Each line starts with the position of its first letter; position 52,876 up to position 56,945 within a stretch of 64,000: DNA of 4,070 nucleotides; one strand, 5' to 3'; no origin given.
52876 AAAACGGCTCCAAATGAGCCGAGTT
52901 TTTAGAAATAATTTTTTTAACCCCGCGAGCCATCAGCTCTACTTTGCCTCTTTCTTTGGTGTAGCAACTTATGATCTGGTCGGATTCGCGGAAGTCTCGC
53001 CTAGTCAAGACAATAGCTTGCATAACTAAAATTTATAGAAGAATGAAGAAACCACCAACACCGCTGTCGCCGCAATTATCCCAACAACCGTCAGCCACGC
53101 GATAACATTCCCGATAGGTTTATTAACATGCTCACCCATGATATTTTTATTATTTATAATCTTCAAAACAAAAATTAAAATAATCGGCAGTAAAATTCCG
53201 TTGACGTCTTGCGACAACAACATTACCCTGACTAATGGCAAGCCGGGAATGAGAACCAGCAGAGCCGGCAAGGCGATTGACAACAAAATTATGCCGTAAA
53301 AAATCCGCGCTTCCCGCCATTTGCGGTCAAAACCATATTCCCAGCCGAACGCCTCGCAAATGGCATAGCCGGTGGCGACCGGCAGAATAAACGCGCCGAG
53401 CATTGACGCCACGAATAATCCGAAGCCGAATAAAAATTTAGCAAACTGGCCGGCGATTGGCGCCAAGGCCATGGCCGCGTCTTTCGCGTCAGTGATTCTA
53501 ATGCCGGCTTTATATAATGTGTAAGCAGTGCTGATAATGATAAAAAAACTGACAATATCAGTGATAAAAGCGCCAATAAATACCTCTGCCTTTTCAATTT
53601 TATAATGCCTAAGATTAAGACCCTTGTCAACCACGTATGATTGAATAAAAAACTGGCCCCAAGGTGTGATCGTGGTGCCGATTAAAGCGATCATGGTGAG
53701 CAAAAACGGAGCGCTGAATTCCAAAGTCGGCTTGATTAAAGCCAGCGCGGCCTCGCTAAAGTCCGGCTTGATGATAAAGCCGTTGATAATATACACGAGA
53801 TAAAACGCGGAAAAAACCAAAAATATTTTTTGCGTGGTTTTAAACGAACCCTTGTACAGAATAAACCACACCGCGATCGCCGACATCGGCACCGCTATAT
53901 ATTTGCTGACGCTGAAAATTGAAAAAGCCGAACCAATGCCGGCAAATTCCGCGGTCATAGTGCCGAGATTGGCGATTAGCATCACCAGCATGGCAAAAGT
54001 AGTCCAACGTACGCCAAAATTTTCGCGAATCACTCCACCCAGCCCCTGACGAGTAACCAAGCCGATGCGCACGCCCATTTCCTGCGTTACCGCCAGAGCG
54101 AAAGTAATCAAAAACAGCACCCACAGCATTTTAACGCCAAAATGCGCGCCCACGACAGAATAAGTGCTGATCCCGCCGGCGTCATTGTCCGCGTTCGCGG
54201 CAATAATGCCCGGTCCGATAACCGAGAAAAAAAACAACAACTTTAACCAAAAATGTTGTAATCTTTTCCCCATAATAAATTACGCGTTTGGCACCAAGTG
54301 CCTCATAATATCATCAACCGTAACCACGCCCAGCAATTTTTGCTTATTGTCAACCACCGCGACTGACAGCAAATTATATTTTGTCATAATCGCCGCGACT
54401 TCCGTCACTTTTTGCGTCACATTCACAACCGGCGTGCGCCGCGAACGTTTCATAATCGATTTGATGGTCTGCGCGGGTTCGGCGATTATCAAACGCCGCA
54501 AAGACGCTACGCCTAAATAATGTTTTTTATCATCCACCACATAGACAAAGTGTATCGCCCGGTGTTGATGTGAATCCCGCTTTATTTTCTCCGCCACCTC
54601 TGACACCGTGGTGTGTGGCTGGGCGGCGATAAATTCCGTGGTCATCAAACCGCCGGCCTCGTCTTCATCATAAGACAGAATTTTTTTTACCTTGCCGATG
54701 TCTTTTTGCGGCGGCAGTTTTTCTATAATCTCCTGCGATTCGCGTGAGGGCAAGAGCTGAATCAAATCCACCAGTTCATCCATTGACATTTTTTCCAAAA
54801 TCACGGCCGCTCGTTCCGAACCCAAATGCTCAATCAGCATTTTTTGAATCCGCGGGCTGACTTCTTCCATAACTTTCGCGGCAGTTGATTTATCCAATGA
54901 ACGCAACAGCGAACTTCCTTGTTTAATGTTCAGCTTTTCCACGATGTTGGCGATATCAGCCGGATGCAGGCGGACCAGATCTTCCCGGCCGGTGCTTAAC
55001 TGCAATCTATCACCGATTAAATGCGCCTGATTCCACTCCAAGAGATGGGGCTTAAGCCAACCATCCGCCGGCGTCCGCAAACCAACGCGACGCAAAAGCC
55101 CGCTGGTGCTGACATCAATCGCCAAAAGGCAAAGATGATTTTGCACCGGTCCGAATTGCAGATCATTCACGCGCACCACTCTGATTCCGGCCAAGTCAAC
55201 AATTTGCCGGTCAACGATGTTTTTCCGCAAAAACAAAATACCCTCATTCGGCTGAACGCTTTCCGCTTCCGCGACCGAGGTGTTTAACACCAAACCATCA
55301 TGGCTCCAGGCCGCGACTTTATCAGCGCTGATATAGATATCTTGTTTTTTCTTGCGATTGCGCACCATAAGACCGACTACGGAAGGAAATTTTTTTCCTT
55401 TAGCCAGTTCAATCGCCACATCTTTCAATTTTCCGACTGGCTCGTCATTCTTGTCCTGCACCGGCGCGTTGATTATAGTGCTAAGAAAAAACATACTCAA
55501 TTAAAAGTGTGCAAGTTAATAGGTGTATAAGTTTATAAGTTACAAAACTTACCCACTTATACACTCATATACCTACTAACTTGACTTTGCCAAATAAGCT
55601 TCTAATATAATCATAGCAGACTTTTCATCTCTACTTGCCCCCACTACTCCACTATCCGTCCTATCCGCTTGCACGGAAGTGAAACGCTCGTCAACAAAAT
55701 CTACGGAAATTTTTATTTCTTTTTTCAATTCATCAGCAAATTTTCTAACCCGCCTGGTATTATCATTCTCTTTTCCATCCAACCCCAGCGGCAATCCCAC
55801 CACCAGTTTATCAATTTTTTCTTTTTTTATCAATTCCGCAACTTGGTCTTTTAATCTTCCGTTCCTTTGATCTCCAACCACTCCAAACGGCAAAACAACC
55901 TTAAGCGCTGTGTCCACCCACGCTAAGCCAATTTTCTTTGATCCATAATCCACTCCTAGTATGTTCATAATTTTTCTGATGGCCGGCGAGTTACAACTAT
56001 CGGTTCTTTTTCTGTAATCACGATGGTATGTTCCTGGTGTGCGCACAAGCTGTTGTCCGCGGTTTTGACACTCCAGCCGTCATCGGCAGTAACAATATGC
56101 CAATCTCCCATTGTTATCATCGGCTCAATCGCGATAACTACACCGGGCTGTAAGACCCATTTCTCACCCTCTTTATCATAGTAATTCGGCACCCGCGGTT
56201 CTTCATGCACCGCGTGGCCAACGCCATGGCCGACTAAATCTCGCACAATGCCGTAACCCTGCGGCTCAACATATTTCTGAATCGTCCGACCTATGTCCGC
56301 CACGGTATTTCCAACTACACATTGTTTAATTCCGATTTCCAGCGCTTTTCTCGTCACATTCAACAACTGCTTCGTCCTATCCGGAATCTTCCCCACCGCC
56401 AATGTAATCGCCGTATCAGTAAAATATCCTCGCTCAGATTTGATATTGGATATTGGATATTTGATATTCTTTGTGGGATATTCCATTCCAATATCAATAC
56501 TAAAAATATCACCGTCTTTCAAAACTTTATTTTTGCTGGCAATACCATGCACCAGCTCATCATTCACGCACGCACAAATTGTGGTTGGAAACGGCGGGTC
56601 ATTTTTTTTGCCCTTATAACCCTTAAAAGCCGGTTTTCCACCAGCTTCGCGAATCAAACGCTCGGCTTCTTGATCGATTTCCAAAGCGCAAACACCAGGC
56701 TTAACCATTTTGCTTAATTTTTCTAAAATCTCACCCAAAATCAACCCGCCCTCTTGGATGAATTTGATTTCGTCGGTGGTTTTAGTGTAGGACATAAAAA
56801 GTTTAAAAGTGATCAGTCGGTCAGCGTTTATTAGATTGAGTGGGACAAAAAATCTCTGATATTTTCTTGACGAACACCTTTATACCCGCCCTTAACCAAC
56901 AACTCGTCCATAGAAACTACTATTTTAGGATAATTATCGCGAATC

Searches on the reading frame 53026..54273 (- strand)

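Call 48: search_protein_families(library=pfam, proteins=[window:53026-54273:-], max_evalue=0.00001)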
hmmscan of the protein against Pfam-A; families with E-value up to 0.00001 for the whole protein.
window:53026-54273:- (415 aa): 1 family
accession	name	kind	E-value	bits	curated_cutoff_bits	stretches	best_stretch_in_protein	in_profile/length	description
PF01566.24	Nramp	-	1.3e-84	284.8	29.8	1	35-385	1-356/357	Natural resistance-associated macrophage protein-like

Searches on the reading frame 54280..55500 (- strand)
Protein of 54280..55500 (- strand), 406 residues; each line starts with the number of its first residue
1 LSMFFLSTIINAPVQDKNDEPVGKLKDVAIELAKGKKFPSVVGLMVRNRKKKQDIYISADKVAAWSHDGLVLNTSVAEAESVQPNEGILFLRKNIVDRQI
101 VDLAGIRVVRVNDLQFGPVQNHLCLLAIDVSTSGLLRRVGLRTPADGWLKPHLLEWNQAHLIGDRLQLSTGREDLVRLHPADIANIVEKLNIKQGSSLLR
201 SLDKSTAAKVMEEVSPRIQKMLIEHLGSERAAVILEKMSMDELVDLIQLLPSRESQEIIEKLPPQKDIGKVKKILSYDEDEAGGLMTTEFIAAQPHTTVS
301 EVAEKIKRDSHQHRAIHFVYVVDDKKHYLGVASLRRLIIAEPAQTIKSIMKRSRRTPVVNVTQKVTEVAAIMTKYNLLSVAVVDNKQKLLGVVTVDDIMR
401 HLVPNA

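Call 48: search_protein_families(library=pfam, proteins=[window:54280-55500:-], max_evalue=0.00001)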
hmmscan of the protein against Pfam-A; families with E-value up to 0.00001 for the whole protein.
window:54280-55500:- (406 aa): 3 families
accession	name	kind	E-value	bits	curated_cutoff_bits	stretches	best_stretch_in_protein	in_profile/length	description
PF03448.22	MgtE_N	-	3.1e-24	85.9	25.9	1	178-280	1-102/102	MgtE intracellular N domain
PF00571.33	CBS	-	3.9e-20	72.4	24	2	347-402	2-55/57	CBS domain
PF05239.21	PRC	-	1.2e-07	32.1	21.2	0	1-36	1-36/78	PRC-barrel domain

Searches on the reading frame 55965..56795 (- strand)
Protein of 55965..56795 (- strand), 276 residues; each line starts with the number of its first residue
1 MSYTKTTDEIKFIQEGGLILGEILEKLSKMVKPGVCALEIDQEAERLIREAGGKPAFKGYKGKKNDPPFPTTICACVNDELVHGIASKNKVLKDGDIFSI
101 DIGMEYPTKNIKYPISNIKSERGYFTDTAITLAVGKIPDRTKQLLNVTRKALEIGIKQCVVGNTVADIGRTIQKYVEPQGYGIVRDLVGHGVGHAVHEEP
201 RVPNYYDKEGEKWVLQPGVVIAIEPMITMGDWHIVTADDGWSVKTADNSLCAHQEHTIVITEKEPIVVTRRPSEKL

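Call 89: search_protein_families(library=pfam, proteins=[window:55965-56795:-], max_evalue=0.0001)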
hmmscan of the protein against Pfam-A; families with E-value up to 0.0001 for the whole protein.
window:55965-56795:- (276 aa): 1 family
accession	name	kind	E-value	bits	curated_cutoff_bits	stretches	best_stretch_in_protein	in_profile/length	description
PF00557.29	Peptidase_M24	-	6.6e-41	140.8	23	1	13-262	3-208/208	Metallopeptidase family M24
